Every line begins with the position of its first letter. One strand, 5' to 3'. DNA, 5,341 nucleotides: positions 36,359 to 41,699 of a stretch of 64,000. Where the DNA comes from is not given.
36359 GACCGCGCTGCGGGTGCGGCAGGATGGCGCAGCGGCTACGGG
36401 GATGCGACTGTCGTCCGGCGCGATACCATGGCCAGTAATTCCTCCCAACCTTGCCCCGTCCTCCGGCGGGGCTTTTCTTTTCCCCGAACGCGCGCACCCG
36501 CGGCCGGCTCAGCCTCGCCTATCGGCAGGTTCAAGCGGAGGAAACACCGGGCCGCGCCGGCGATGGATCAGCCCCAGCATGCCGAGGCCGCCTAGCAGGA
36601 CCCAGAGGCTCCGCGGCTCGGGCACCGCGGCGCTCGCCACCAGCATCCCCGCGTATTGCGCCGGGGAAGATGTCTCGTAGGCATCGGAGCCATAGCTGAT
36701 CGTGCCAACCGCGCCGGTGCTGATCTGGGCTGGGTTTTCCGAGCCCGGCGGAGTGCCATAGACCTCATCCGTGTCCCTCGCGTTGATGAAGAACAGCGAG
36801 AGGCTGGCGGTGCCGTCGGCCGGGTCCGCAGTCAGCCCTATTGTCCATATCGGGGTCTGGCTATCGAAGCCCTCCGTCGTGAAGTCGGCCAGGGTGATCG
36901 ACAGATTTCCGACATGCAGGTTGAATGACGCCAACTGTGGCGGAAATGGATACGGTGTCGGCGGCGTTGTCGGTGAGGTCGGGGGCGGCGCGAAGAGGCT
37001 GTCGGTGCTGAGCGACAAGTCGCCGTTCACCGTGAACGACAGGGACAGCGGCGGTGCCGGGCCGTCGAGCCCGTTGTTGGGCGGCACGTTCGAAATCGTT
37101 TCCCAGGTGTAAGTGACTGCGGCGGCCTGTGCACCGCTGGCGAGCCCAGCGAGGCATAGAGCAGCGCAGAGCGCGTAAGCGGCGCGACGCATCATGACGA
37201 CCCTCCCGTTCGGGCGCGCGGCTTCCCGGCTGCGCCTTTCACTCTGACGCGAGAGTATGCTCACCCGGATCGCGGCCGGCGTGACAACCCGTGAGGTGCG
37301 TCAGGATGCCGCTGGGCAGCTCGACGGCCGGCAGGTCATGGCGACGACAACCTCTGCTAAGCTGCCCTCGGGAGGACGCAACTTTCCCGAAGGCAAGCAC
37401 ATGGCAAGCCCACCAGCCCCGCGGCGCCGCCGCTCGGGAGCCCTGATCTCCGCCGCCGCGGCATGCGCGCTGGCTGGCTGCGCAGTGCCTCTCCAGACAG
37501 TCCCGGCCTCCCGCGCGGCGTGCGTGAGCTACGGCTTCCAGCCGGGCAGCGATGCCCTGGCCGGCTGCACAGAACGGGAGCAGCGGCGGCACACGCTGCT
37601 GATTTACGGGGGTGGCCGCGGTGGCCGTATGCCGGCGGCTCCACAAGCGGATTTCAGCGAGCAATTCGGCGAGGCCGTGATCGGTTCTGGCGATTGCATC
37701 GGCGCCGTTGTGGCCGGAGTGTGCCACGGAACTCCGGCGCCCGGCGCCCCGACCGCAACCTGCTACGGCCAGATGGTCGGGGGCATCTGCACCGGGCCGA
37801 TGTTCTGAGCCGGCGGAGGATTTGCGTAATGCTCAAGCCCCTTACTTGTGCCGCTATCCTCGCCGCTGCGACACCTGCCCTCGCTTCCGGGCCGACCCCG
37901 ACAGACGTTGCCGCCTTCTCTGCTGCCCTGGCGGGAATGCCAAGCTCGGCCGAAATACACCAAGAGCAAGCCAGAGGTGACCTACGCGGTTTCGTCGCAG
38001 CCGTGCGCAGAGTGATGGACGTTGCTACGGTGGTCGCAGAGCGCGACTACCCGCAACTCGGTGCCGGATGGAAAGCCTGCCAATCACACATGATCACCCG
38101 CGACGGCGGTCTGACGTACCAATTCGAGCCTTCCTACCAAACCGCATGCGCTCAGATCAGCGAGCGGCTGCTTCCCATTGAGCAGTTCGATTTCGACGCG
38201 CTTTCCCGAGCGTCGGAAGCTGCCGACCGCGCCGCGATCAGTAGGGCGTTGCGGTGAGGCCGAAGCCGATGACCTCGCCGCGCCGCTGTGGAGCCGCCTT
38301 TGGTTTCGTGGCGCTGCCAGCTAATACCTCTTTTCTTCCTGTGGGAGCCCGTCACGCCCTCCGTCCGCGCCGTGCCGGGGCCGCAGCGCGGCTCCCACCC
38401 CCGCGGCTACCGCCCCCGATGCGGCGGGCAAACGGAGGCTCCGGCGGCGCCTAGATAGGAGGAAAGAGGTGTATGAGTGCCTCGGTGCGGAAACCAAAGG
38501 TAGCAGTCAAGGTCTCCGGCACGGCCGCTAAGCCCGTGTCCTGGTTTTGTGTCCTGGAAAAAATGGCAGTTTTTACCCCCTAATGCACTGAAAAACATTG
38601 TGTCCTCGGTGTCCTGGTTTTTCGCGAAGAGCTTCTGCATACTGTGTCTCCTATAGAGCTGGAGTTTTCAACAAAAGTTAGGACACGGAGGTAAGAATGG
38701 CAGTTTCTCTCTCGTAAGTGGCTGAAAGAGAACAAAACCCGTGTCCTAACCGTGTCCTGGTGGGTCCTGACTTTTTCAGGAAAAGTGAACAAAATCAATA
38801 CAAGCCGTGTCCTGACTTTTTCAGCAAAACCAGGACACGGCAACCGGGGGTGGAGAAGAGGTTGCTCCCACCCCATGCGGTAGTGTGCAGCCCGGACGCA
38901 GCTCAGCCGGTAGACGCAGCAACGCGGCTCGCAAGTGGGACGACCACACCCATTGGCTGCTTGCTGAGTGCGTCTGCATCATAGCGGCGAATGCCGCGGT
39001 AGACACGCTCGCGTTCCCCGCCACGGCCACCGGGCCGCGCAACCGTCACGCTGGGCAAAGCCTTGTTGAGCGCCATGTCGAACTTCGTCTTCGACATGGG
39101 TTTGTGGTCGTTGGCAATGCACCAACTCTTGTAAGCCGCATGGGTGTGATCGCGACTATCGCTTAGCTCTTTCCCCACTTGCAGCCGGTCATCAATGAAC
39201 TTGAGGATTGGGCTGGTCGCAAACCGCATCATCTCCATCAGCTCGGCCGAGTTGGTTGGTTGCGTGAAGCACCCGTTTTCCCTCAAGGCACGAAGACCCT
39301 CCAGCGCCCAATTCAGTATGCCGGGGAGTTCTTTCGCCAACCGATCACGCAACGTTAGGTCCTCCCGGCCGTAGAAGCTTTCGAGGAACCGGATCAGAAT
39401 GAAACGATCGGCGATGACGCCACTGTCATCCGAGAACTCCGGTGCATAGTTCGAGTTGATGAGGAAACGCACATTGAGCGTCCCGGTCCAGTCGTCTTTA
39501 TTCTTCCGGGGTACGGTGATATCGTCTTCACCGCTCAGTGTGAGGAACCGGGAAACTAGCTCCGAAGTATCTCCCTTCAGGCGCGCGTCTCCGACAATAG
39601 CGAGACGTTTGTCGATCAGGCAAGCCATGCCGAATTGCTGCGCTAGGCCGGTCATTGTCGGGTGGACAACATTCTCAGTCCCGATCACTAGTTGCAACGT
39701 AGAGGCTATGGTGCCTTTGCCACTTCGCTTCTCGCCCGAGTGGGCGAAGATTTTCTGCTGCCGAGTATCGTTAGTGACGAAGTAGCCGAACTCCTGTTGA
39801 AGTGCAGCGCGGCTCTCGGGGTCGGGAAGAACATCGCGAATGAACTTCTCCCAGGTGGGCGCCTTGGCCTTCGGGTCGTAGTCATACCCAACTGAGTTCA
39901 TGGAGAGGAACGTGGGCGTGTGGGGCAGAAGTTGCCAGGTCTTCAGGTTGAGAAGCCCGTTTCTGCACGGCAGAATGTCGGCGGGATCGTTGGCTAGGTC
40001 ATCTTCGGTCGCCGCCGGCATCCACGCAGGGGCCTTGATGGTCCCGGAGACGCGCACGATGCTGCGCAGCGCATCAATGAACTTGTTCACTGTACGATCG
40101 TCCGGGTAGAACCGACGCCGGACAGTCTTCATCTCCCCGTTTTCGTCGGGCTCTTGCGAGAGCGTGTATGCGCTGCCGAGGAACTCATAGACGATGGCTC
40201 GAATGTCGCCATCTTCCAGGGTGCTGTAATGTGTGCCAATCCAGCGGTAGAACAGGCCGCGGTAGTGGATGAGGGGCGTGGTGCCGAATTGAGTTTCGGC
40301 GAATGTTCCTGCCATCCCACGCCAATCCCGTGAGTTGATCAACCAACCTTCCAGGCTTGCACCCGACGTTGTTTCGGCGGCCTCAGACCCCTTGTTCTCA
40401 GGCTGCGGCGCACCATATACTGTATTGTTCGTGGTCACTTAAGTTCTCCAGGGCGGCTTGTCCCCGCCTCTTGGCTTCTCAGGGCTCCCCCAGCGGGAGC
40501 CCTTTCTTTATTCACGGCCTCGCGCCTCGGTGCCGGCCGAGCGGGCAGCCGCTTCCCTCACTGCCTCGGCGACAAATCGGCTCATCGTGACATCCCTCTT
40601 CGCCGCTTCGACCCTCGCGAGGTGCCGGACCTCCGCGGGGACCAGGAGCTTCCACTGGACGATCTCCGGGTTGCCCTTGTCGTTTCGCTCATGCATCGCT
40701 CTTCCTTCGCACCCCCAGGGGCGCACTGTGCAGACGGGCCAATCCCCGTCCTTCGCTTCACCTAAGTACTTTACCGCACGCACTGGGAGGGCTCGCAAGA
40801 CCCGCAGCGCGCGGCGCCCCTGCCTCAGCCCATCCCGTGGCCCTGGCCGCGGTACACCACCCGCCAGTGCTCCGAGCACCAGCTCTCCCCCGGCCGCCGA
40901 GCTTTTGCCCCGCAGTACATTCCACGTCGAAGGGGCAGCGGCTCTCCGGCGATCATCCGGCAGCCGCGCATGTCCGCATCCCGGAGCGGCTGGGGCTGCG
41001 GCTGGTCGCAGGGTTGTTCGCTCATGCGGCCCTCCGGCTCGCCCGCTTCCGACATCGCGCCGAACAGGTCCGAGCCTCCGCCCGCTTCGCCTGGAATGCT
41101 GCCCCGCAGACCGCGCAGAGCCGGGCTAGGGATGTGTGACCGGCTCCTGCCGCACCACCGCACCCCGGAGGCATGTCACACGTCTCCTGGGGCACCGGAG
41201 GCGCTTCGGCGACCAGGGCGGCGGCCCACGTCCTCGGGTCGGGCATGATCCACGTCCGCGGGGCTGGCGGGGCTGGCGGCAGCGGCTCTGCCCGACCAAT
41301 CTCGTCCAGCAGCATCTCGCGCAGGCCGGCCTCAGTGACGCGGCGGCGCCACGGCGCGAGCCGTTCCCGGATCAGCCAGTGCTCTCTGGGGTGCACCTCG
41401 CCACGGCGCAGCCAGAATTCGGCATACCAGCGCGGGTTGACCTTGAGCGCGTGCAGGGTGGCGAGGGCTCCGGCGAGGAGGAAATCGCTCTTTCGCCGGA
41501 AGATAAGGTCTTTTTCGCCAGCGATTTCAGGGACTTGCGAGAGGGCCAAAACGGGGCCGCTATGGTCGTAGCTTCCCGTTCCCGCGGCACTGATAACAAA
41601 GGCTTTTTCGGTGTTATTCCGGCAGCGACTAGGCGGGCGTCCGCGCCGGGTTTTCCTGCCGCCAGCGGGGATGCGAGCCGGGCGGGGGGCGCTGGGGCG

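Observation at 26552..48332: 21.8-kb integrative element with perfect 33-bp attL/attR in a non-tRNA target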

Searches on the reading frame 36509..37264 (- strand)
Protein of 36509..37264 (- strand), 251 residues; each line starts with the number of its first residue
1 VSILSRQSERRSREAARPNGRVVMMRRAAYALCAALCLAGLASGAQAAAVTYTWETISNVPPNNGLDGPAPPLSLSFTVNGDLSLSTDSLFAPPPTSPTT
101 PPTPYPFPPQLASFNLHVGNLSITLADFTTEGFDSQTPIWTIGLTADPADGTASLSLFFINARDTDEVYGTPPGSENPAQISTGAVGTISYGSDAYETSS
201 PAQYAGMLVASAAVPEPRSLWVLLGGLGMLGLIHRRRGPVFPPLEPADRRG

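Call 9: search_protein_families(library=pfam, proteins=[window:36509-37264:-], max_evalue=0.01)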
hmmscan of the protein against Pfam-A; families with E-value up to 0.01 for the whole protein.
window:36509-37264:- (251 aa): 1 family
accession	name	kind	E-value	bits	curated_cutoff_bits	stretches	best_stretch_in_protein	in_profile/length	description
PF07589.16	PEP-CTERM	-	0.00042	20.7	20.7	1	213-237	1-23/24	PEP-CTERM motif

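Call 52: search_protein_families(library=phrogs, proteins=[window:36509-37264:-], max_evalue=0.001)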
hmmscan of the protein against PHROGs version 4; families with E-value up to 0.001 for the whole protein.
window:36509-37264:- (251 aa): 0 families

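Call 56: search_protein_families(library=padloc, proteins=[window:36509-37264:-], max_evalue=0.001)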
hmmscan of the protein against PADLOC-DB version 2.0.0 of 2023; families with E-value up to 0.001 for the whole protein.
window:36509-37264:- (251 aa): 0 families

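Call 78: search_protein_families(library=ncbifam, proteins=[window:36509-37264:-], max_evalue=0.001)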
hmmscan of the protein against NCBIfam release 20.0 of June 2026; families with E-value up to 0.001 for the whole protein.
window:36509-37264:- (251 aa): 5 families
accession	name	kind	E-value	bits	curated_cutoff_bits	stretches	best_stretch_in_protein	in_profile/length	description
NF038126.1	PEP_CTERM_FxDxF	subfamily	1.9e-08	34.7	50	1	198-237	127-165/165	FxDxF family PEP-CTERM protein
NF038129.1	PEP_NF038129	equivalog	3.4e-06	27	65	1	154-237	117-194/194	NF038129 family PEP-CTERM protein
NF041538.1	PEP_EDSA_1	subfamily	0.00012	21.8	100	0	210-237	281-307/307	EDSAP-1 family PEP-CTERM protein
NF033554.9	floc_PepA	equivalog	0.00016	21.6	80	1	212-237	235-258/261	flocculation-associated PEP-CTERM protein PepA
NF038118.1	PEP_CTERM_CCXG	equivalog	0.00084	19.1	90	0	210-237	172-199/199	CCXG family PEP-CTERM protein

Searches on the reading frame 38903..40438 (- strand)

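Call 9: search_protein_families(library=pfam, proteins=[window:38903-40438:-], max_evalue=0.01)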
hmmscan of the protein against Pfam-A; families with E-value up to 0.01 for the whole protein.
window:38903-40438:- (511 aa): 4 families
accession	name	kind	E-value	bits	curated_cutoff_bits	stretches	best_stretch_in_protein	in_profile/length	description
PF19263.5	DUF5906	-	4.8e-13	50.2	27.6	1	235-339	3-110/114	Family of unknown function (DUF5906)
PF08706.16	D5_N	-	6.7e-13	49.6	22.4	1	61-204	17-144/145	D5 N terminal like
PF03288.22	Pox_D5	-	7.2e-08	33.2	21.4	1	410-462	5-58/86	Poxvirus D5 protein-like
PF02257.21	RFX_DNA_binding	-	0.00055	20.9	27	1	412-485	5-77/79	RFX DNA-binding domain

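Call 51: search_protein_families(library=phrogs, proteins=[window:38903-40315:-], max_evalue=0.001)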
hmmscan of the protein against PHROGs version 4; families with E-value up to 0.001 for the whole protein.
window:38903-40315:- (470 aa): 9 families
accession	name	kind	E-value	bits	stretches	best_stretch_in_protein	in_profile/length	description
phrog_6088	-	DNA, RNA and nucleotide metabolism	1.4e-69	236.3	1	19-446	355-765/772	DNA primase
phrog_1829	-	DNA, RNA and nucleotide metabolism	3.5e-66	224.8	1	22-447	350-758/772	DNA primase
phrog_864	-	DNA, RNA and nucleotide metabolism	7.2e-64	217.7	1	102-446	278-627/1064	DNA primase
phrog_1156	-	DNA, RNA and nucleotide metabolism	3.2e-54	185.8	1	90-451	460-832/855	DNA primase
phrog_2478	-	DNA, RNA and nucleotide metabolism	6.8e-43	147.9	1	105-451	500-847/854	DNA polymerase/primase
phrog_7601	-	unknown function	1.4e-31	111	1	180-422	13-256/289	-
phrog_16213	-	DNA, RNA and nucleotide metabolism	6.8e-28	98.3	1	113-359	314-566/732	DNA primase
phrog_16950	-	DNA, RNA and nucleotide metabolism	5.7e-14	52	1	102-425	470-815/843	DNA primase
phrog_1883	-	DNA, RNA and nucleotide metabolism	1.9e-10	40.7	1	70-419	373-729/756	DNA helicase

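Call 78: search_protein_families(library=ncbifam, proteins=[window:38903-40315:-], max_evalue=0.001)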
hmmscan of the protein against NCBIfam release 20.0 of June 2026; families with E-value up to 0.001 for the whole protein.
window:38903-40315:- (470 aa): 3 families
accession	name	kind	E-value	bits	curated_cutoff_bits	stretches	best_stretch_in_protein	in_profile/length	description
TIGR01613.1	primase_Cterm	subfamily_domain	5.4e-50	170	108.7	1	115-412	3-304/304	phage/plasmid primase, P4 family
NF011296.0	PRK14709.1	subfamily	4.4e-26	91.6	613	1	101-443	119-458/469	hypothetical protein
NF005477.0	PRK07078.1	subfamily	4.5e-17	61.5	1014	1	103-415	409-722/759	hypothetical protein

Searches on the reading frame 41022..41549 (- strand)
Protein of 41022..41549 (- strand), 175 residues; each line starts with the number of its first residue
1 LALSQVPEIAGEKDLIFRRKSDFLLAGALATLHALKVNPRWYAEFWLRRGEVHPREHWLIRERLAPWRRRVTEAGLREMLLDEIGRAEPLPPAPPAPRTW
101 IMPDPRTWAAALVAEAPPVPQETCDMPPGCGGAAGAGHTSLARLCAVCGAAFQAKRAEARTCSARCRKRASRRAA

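Call 51: search_protein_families(library=phrogs, proteins=[window:41022-41549:-], max_evalue=0.001)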
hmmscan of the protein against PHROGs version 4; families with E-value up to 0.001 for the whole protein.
window:41022-41549:- (175 aa): 3 families
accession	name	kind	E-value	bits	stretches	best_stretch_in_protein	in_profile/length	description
phrog_6975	-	unknown function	4.5e-07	31.2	1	140-174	11-45/149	-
phrog_1271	-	DNA, RNA and nucleotide metabolism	9.6e-05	22.9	1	130-173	200-245/361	HNH endonuclease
phrog_1333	-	unknown function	0.00053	21.1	1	141-172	99-130/166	-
